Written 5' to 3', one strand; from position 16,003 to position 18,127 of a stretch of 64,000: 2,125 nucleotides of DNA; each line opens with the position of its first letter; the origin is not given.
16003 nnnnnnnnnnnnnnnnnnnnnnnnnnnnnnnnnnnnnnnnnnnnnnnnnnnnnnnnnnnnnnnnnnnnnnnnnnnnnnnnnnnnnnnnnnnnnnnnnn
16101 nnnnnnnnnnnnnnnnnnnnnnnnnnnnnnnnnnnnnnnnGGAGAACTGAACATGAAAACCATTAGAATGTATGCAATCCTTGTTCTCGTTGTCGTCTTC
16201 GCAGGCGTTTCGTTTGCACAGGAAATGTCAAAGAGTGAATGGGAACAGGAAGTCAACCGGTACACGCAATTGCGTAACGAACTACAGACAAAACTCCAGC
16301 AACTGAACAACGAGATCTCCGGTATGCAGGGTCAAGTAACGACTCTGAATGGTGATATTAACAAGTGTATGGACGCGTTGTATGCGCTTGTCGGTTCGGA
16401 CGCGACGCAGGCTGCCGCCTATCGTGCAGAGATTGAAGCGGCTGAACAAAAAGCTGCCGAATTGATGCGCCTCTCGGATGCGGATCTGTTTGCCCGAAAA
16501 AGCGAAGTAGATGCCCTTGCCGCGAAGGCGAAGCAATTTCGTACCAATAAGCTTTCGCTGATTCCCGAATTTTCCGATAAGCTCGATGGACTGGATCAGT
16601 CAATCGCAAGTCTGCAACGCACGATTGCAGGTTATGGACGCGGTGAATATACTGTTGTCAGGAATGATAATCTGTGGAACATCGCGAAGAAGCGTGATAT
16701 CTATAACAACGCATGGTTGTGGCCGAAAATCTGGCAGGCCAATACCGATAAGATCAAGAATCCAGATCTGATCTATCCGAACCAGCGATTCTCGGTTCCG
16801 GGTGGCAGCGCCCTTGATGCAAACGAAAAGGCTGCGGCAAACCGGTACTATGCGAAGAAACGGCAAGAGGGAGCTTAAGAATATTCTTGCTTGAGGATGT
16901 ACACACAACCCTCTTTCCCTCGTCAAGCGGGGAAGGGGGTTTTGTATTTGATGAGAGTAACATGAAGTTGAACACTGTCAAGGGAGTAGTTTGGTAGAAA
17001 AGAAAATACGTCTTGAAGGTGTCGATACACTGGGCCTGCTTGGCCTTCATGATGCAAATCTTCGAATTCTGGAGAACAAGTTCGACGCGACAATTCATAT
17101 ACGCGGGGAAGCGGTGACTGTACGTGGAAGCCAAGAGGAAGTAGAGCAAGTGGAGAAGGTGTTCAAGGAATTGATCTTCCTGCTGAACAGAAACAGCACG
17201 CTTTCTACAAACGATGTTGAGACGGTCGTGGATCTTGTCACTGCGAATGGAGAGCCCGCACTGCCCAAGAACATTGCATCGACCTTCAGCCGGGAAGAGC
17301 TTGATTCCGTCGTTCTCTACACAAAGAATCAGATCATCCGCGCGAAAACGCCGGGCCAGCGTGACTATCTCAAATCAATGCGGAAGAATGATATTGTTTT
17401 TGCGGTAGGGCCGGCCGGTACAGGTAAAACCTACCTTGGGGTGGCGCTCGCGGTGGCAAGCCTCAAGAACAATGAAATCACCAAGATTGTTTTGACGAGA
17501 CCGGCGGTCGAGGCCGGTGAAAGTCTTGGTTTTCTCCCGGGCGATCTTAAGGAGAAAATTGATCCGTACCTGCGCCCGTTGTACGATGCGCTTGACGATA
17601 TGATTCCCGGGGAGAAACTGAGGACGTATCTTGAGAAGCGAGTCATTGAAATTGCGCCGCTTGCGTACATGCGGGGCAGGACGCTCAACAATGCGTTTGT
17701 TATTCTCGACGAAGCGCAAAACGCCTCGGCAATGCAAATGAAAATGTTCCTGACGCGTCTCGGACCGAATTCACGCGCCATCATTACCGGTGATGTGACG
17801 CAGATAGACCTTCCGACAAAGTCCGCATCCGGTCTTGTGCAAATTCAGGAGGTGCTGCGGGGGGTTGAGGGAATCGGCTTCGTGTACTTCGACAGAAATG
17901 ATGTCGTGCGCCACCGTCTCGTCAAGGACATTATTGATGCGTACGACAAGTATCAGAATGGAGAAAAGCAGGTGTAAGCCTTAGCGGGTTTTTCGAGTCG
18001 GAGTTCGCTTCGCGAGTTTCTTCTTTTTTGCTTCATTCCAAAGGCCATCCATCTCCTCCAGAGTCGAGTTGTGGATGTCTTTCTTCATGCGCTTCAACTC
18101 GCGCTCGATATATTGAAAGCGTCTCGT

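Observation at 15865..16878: Lpp-like coiled-coil lipoprotein ending in Lys, paired with a coiled-coil LysM protein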

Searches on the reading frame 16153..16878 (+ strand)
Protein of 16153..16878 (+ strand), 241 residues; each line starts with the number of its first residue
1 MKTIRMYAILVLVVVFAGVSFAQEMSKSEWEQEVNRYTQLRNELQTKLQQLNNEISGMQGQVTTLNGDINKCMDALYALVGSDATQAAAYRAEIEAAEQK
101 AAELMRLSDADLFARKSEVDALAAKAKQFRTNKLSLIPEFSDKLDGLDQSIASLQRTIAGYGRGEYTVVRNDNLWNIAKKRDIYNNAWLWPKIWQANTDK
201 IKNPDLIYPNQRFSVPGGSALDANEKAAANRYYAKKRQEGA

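Call 3: search_protein_families(library=pfam, proteins=[window:16153-16878:+], max_evalue=1)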
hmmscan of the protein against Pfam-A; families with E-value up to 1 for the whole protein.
window:16153-16878:+ (241 aa): 36 families (the best 25 are shown)
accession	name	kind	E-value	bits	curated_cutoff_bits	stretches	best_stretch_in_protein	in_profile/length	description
PF01476.26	LysM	-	1.2e-07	32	20.9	1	166-216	1-43/43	LysM domain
PF00435.27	Spectrin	-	8.2e-05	23.5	29.9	2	38-75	34-70/105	Spectrin repeat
PF09403.15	FadA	-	0.00044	21.1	28.5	1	86-161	16-92/99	Adhesion protein FadA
PF05531.17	NPV_P10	-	0.00056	20.8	29.8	1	114-158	15-58/75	Nucleopolyhedrovirus P10 protein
PF06810.17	Phage_scaffold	-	0.0024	18.3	35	1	30-155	32-142/170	Phage capsid assembly scaffolding protein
PF13863.11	DUF4200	-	0.0045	17.7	29.7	1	24-73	58-107/119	Domain of unknown function (DUF4200)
PF16331.10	TolA_bind_tri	-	0.0054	17.2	30.1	1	31-71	10-50/76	TolA binding protein trimerisation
PF15397.11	DUF4618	-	0.0075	16.2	34.9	1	30-77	58-105/258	Domain of unknown function (DUF4618)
PF08647.16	BRE1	-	0.0091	16.5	27.9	1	31-71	2-42/95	BRE1 E3 ubiquitin ligase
PF24487.1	NDC80_loop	-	0.0091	16.1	27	1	28-104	90-166/233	Kinetochore protein NDC80 loop region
PF04513.17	Baculo_PEP_C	-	0.013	16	38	1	38-80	77-119/140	Baculovirus polyhedron envelope protein, PEP, C terminus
PF24319.2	DUF7491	-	0.017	15.8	30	1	27-65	51-89/90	Coiled-coil region of unknown function (DUF7491)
PF25450.1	Rab11-FIP3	-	0.021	15.6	31.9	1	34-79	48-94/125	Rab11-FIP3-like domain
PF14362.11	DUF4407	-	0.021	14.5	31.3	1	23-132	111-231/297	Domain of unknown function (DUF4407)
PF06818.20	Fez1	-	0.022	15.7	34.4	1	32-155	28-142/199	Fez1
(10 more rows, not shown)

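Call 4: search_protein_families(library=ncbifam, proteins=[window:16153-16878:+], max_evalue=1)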
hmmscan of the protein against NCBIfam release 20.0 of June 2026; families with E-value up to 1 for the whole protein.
window:16153-16878:+ (241 aa): 29 families (the best 25 are shown)
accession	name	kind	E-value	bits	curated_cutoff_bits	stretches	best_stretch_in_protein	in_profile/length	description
NF033163.1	lipo_LipL71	equivalog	4.1e-13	49.1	600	1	166-217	406-460/471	lipoprotein LipL71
NF008399.0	PRK11198.1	equivalog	2.2e-10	41.1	134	1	165-216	97-146/149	peptidoglycan-binding protein LysM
TIGR02899.1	spore_safA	subfamily_domain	4.1e-06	26.6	67.85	1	168-216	1-43/44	SafA/ExsA family spore coat assembly protein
NF045487.1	ASRP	equivalog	8.3e-06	24.7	300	1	23-159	308-432/593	archaea-specific SMC-related protein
TIGR02168.1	SMC_prok_B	equivalog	0.00054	17.8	567.35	1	26-155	373-497/1181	chromosome segregation protein SMC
NF051443.1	NheC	equivalog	0.00092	18.6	420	2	29-76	177-224/352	non-hemolytic enterotoxin subunit C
NF038218.1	IcmG_DotF_IVB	equivalog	0.00098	18.9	200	1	24-92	116-184/266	type IVB secretion system protein IcmG/DotF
TIGR02169.1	SMC_prok_A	equivalog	0.0016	16.2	729.4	1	28-157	262-394/1165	chromosome segregation protein SMC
TIGR04527.1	mycoplas_twoTM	subfamily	0.0023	17.6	125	1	12-148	20-144/248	MG_279/MG_280 family protein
NF040788.1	S-lay_SlaB_Mtsph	equivalog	0.0034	16.3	700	1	31-85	335-389/416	S-layer protein SlaB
NF038305.1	HpsJ_fam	subfamily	0.0093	15.9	60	1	7-125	87-198/234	HpsJ family protein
NF047363.1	Zn_ribbon_CdsZ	equivalog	0.0093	15.4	275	1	27-79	25-77/251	zinc ribbon domain regulatory protein CdsZ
NF004974.0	PRK06347.1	equivalog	0.013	14.6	701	1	166-224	408-458/592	1,4-beta-N-acetylmuramoylhydrolase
NF041042.1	FslE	exception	0.014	13.9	800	1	3-71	4-80/505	rhizoferrin import outer membrane protein FslE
NF047515.1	SpiroCoCo_C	equivalog_domain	0.015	14.5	125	1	35-110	31-108/313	SpiroCoCo family coiled-coil protein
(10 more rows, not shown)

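Call 6: find_homologous_proteins(query=window:16153-16875:+)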
Query window:16153-16875:+ (241 aa): 1468 proteins with E <= 0.001 among 2031 candidates; the best 120 are listed.
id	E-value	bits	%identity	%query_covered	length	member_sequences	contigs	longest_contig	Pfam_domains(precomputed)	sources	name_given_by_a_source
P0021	2.2e-152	523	100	100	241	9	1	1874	PF01476.27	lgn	-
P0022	3.9e-111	388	73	100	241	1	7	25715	PF01476.27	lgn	-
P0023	8.5e-109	380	72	100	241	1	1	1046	PF01476.27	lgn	-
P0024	4.1e-103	362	68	100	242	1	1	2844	PF01476.27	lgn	-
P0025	4.8e-93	329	65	100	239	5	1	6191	PF01476.27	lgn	-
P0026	3.3e-92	326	67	96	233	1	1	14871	PF01476.27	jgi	jgi:predicted RNase H-like nuclease (RuvC/YqgF family)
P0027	5.8e-88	312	63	93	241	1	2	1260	PF01476.27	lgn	-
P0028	4.8e-84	300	60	98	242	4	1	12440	PF01476.27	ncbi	-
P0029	1.1e-81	292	59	97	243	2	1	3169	-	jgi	jgi:uncharacterized coiled-coil DUF342 family protein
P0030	2.5e-81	291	57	93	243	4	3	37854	PF01476.27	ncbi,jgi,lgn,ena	-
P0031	1.8e-80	288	59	99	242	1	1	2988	PF01476.27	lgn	-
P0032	2.8e-80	287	58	98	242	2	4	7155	-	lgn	-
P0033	3.8e-80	287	58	98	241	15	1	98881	-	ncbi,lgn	-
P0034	1.8e-79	285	57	100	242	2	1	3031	PF01476.27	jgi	-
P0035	2.6e-79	284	58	100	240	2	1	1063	PF01476.27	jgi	-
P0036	3.3e-79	284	57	99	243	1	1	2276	PF01476.27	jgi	jgi:nucleoid-associated protein YgaU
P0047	2.5e-77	278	58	97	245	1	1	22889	PF01476.27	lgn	-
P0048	2.8e-77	277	60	89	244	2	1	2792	PF01476.27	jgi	jgi:nucleoid-associated protein YgaU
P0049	3.7e-77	277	55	99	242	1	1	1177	PF01476.27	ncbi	-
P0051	7.0e-77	276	59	92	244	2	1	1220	PF01476.27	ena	-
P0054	1.5e-76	275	54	99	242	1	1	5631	PF01476.27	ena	-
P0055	1.6e-76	275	54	99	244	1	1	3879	PF01476.27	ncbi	-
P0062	5.5e-76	273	55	98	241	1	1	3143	PF01476.27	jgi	-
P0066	8.1e-76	273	58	91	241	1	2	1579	PF01476.27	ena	-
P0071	1.2e-75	272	57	95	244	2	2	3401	PF01476.27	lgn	-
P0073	1.6e-75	272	56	95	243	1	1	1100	PF01476.27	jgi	-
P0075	1.9e-75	271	55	97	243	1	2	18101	PF01476.27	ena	-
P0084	3.6e-75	271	58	85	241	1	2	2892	PF01476.27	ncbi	-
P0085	3.9e-75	270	54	93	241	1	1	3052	PF01476.27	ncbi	-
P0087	6.8e-75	270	57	98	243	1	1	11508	PF01476.27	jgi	jgi:TolA-binding protein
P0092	1.3e-74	269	57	98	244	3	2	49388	PF01476.27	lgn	-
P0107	1.3e-73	265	54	95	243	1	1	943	PF01476.27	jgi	-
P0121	8.3e-73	263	53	98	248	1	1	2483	PF01476.27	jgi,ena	-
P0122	8.5e-73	263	53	98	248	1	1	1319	PF01476.27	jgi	-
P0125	1.2e-72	262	53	98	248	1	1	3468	PF01476.27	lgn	-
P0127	1.3e-72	262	56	86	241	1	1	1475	PF01476.27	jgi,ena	-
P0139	2.4e-72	261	53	92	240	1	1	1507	PF01476.27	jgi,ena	-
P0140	2.6e-72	261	55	91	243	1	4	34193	PF01476.27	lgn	-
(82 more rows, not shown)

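Call 10: find_related_loci(query=A2, collection=genome_contigs, flank=6000)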
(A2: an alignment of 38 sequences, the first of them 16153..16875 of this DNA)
Query A2 (241 aa) in genome_contigs; peptide patterns used: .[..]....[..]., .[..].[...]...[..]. (x = any residue, [..] = any of these).
599 stretches matched a pattern (row limit reached: there are more); 462 encode a relative of the query (tblastn E <= 1e-3); the best 80 are kept; 80 distinct loci.
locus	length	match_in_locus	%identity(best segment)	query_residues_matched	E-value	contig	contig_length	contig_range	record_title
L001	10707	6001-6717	60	1-237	7e-93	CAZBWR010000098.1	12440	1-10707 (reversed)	MAG TPA_asm: uncultured Chitinophagales bacterium isolate SRP287453_co1_248 genome assembly, contig: NODE_9562_length_12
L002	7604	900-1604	56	6-236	6e-85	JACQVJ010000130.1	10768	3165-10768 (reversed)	MAG: Ignavibacteriae bacterium isolate NC_groundwater_1460_Ag_S-0.65um_52_13 S_p65_S5_coassembly_k141_1973534, whole gen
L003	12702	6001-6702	56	5-236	2e-84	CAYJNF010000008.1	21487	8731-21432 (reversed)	MAG TPA_asm: uncultured Chitinophagales bacterium isolate ERP124720_co1_156 genome assembly, contig: NODE_3182_length_21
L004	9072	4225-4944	53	1-238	4e-84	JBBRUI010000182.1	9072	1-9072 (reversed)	MAG: Bacteroidota bacterium isolate La3_concoct.179 La3_concoct.179_K_859649_L_9072_cov_12.0000, whole genome shotgun se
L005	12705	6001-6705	55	6-236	2e-82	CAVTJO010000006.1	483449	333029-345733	MAG: uncultured Bacteroidetes bacterium isolate MFD05942.bin.1.467 genome assembly, contig: contig_17496, whole genome s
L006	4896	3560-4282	53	1-236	9e-79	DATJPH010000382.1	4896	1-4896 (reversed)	MAG TPA_asm: Bacteroidota bacterium isolate SMAG_U14908 k141_4764762, whole genome shotgun sequence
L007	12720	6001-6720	58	1-235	2e-78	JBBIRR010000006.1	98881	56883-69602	MAG: Ignavibacteriales bacterium isolate ETS170220_bin_354 NODE_122_length_98881_cov_5.79716, whole genome shotgun seque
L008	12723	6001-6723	53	1-236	2e-78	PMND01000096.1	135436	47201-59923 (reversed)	MAG: Ignavibacteriae bacterium isolate fen_1259 73.20100900_E3D.21_contig_925, whole genome shotgun sequence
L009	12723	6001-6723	51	1-236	8e-77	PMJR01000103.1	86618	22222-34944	MAG: Ignavibacteriae bacterium isolate fen_1276 73.20120600_E2D.49_contig_6301, whole genome shotgun sequence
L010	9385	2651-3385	55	1-240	1e-75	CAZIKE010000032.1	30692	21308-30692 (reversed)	MAG TPA_asm: uncultured Chitinophagales bacterium isolate SRP290908_co1_392 genome assembly, contig: NODE_1761_length_30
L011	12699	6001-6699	50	6-235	5e-75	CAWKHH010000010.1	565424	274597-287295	MAG: Ignavibacteriota bacterium isolate MFD05942.bin.1.310 genome assembly, contig: contig_855, whole genome shotgun seq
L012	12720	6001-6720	49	1-236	1e-74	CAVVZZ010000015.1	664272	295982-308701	MAG: Ignavibacteriota bacterium isolate MFD01872.bin.1.283 genome assembly, contig: contig_91624, whole genome shotgun s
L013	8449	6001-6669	54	18-236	3e-74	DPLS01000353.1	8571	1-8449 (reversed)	MAG TPA_asm: Bacteroidetes bacterium isolate UBA11986 contig_38909, whole genome shotgun sequence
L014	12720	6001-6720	49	1-236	2e-72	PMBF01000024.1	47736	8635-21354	MAG: Ignavibacteriae bacterium isolate fen_1294 73.20120700_E3M.80_contig_8713, whole genome shotgun sequence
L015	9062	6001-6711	53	1-236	5e-72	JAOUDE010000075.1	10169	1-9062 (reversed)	MAG: Ignavibacteria bacterium isolate 4_1_Jan_SF_Bin14 4_1_Jan_SF_Bin14_scaffold_2781_c1, whole genome shotgun sequence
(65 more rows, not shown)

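Call 26: predict_structure(alignment_id=A2)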
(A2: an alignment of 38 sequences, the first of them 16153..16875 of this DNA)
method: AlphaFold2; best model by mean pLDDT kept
length: 241 residues; sequences in the alignment: 38
mean_pLDDT: 85.0   pTM: 0.57
mean pLDDT of the five models: 85.0, 84.6, 82.8, 82.4, 80.0
residues with pLDDT >= 90: 109; 70-90: 105; 50-70: 23; < 50: 4
segments of 3 or more residues with pLDDT < 50: none
pLDDT, mean of each block of 10 residues (from residue 1): 53 53 64 82 88 89 87 88 91 96 90 89 95 90 94 89 87 91 87 92 90 87 91 83 47
secondary structure, 60 per line:
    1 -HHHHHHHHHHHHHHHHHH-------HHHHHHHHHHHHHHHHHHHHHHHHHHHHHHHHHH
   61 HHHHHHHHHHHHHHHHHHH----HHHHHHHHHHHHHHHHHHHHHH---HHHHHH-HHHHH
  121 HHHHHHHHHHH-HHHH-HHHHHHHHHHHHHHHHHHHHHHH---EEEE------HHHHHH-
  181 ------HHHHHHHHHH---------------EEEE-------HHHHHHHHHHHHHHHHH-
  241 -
elements in order: H2-19 H27-79 H84-105 H109-114 H116-131 H133-136 H138-160 E164-167 H174-179 H187-196 E212-215 H223-239

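Call 30: fold_search(model_id=the predicted structure, library=pdb)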
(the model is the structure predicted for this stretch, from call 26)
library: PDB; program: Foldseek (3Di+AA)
matches with E <= 10: 97; with E <= 0.001: 0
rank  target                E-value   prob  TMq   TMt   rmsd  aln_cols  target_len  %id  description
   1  8zex                  1.4e-02  1.00  0.22  0.12   2.6        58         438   38  Biosensor HaloKbp1a (released 2024-12-18)
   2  9g8s_S                2.1e-02  1.00  0.20  0.24   1.5        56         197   32  C3 reconstruction of extended phiCD508 needle (released 2025-04-09)
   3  7b5h_AK               1.9e-01  0.99  0.22  0.22   3.2        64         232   14  Cryo-EM structure of the contractile injection system base plate from Anabaena PCC7120 (released 2022-02-23)
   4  8kea_K                2.0e-01  0.98  0.21  0.31   3.8        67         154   24  Cyanophage A-1(L) baseplate-initiators (released 2024-04-10)
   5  7au7_A                2.1e-01  0.94  0.19  0.22   8.3        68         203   16  Crystal structure of Nod Factor Perception ectodomain (released 2021-11-10)
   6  8kea_J                2.4e-01  0.97  0.20  0.31   6.3        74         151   22  Cyanophage A-1(L) baseplate-initiators (released 2024-04-10)
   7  7aeb_M                2.5e-01  0.96  0.22  0.24   4.9        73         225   15  Cryo-EM structure of an extracellular contractile injection system in marine bacterium Algoriphagus machipongonensis,  (released 2022-02-16)
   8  5jce_A                4.8e-01  0.94  0.18  0.15   4.7        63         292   25  Crystal structure of OsCEBiP complex (released 2016-06-08)
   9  2mpw_MODEL_1_A        5.7e-01  0.66  0.18  0.35   4.9        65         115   20  Solution structure of the LysM region of the E. coli Intimin periplasmic domain (released 2014-11-12)
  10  9qgl_7A               8.1e-01  0.51  0.19  0.21   4.4        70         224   16  Cryo-EM structure of the PlPVC1 baseplate, 6-fold symmetrized (C6), in extended state (released 2025-10-29)
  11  7vs7_A                1.0e+00  0.89  0.19  0.22   1.8        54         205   22  Crystal structure of the ectodomain of OsCERK1 in complex with chitin hexamer (released 2022-08-03)
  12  5jcd_A                1.1e+00  0.72  0.17  0.20   3.2        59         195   25  Crystal structure of OsCEBiP (released 2017-02-22)
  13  8i7r_A4               1.1e+00  0.20  0.20  0.25  18.1       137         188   17  In situ structure of axonemal doublet microtubules in mouse sperm with 48-nm repeat (released 2023-10-11)
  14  9r34_A                1.7e+00  0.63  0.26  0.21   4.8        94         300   16  Norovirus NS3 hexamer in complex with ATP-gamma-S (released 2025-10-29)
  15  4eby_A                1.7e+00  0.51  0.18  0.21   6.1        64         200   16  Crystal structure of the ectodomain of a receptor like kinase (released 2012-06-27)
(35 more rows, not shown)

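Call 38: search_solved_structures(query=A2, max_evalue=0.1)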
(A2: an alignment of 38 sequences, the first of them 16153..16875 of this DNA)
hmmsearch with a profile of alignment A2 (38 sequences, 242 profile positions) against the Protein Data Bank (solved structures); distinct sequences matched with E-value up to 0.1: 9.
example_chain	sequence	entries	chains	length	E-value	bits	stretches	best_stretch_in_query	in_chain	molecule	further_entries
7pvc_A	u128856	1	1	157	6.6e-11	45.3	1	146-222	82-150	Potassium binding protein Kbp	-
7vcm_A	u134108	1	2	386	3.8e-10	42.8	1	146-221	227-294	Green fluorescent protein,Potassium binding protein Kbp,Green fluorescent protein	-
8zex_A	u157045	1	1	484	9.1e-09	38.3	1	146-220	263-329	HaloKbp1a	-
6ve2_O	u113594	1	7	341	2.2e-06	30.5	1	163-218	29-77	LysM domain-containing protein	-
9g8s_T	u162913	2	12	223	1.8e-05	27.5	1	158-220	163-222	Peptidoglycan-binding LysM protein | gp61 - Tail tube initiator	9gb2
7r1l_A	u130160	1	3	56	0.0002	24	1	165-221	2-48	Spore coat assembly protein SafA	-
3jc8_Ta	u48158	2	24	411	0.00093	21.9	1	172-223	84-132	LysM domain protein | TsaP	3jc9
6egc_A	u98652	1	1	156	0.011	18.3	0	24-81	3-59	SC_2L4HC2_23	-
4lin_A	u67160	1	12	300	0.034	16.8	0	27-153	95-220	Tail needle protein gp26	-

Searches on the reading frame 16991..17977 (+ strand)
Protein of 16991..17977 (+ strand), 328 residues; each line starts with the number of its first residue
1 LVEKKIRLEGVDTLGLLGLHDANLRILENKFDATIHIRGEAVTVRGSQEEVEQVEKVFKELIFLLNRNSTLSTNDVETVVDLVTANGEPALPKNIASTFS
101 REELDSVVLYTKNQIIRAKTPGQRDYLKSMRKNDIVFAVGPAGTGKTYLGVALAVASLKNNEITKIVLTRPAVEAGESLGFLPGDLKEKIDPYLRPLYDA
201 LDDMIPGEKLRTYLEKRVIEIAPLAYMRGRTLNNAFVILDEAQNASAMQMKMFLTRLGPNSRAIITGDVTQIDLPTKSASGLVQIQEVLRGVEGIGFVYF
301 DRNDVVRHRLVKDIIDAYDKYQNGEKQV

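Call 3: search_protein_families(library=pfam, proteins=[window:16991-17977:+], max_evalue=1)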
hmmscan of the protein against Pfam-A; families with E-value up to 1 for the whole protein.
window:16991-17977:+ (328 aa): 23 families
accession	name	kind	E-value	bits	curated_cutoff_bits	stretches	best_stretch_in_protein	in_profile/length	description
PF02562.22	PhoH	-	1e-94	316.2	27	1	116-319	2-205/205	PhoH-like protein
PF13604.12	AAA_30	-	8.9e-08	32.5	27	1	120-272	3-128/191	AAA domain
PF13245.12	AAA_19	-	9.1e-07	29.6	25.1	1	123-272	1-129/134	AAA domain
PF00270.35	DEAD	-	0.0002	21.6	26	1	120-169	1-51/167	DEAD/DEAH box helicase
PF13401.12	AAA_22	-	0.00098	19.9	27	1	133-253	5-104/130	AAA domain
PF01695.23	IstB_IS21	-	0.0018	18.3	24.1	1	131-160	90-119/238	IstB-like ATP binding protein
PF20720.3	nSTAND3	-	0.0036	17.4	27.2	1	119-165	3-50/155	Novel STAND NTPase 3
PF13191.12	AAA_16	-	0.0053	17.7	32.6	1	126-256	15-154/167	AAA ATPase domain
PF09848.15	SLFN-g3_helicase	-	0.0054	16.5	24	1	135-169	3-38/354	Schlafen group 3, DNA/RNA helicase domain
PF13173.12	AAA_14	-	0.0057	17.1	27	1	134-267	3-97/129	AAA domain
PF00580.27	UvrD-helicase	-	0.0071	16.5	23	0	236-271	215-250/271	UvrD/REP helicase N-terminal domain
PF13481.12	AAA_25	-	0.011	15.8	27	1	116-159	15-59/195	AAA domain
PF03958.22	Secretin_N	-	0.017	15.8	28.2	0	37-61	39-63/69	Bacterial type II/III secretion system short domain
PF24471.1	KH_DEAH11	-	0.017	15.2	27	1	31-61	36-66/70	DEAH11-like, KH-domain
PF21800.4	KH_KRR1_2nd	-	0.031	14.7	27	1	16-60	25-69/91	KRR1 small subunit processome component, second KH domain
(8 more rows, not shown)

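Call 4: search_protein_families(library=ncbifam, proteins=[window:16991-17977:+], max_evalue=1)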
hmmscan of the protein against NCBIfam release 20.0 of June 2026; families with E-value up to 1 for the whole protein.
window:16991-17977:+ (328 aa): 21 families
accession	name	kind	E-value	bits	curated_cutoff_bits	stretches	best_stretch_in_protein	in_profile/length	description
NF007827.1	PRK10536.1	equivalog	9.9e-65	218.4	380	1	112-318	45-253/253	phosphate starvation-inducible protein PhoH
NF053827.1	RNA5-3helPhoH2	equivalog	1.2e-28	100.3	680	1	134-304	238-411/427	RNA 5'-3' helicase PhoH2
NF038214.1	IS21_help_AAA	equivalog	0.00072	19.3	200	1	131-161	88-118/232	IS21-like element helper ATPase IstB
NF041464.1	HelD_BACSU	equivalog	0.003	15.5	419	1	236-272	549-584/779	RNA polymerase recycling motor HelD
NF010341.0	PRK13768.1-3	equivalog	0.0075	15.9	355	1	135-168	4-36/257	GTPase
NF010340.0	PRK13768.1-2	equivalog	0.01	15.6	293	1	135-175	5-45/265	GTPase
TIGR01448.2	helicase_RecD2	equivalog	0.01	14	500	0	228-272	403-447/713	SF1B family DNA helicase RecD2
TIGR01447.1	recD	equivalog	0.013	14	310.15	1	124-272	154-301/597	exodeoxyribonuclease V subunit alpha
NF006616.1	PRK09183.1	subfamily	0.02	14.2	300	1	131-165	99-132/253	IS21-like element helper ATPase IstB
TIGR01587.1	cas3_core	equivalog_domain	0.021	14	102.45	0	139-171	5-37/358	CRISPR-associated helicase Cas3'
NF041258.1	motor_HelR_2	exception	0.028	12.6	1100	1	229-289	509-564/713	RNA polymerase recycling motor ATPase HelR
TIGR02322.1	phosphon_PhnN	equivalog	0.03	14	156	1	135-178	3-48/179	phosphonate metabolism protein/1,5-bisphosphokinase (PRPP-forming) PhnN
NF041465.1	HelD_MYCSM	equivalog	0.031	12.4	1051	1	202-287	487-567/719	RNA polymerase recycling motor HelD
TIGR03117.2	cas_csf4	equivalog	0.032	12.4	400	1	101-172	115-185/800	type IV CRISPR-associated DEAD/DEAH-box helicase Csf4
NF005378.0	PRK06921.1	subfamily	0.038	13.1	207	1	95-166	74-150/266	hypothetical protein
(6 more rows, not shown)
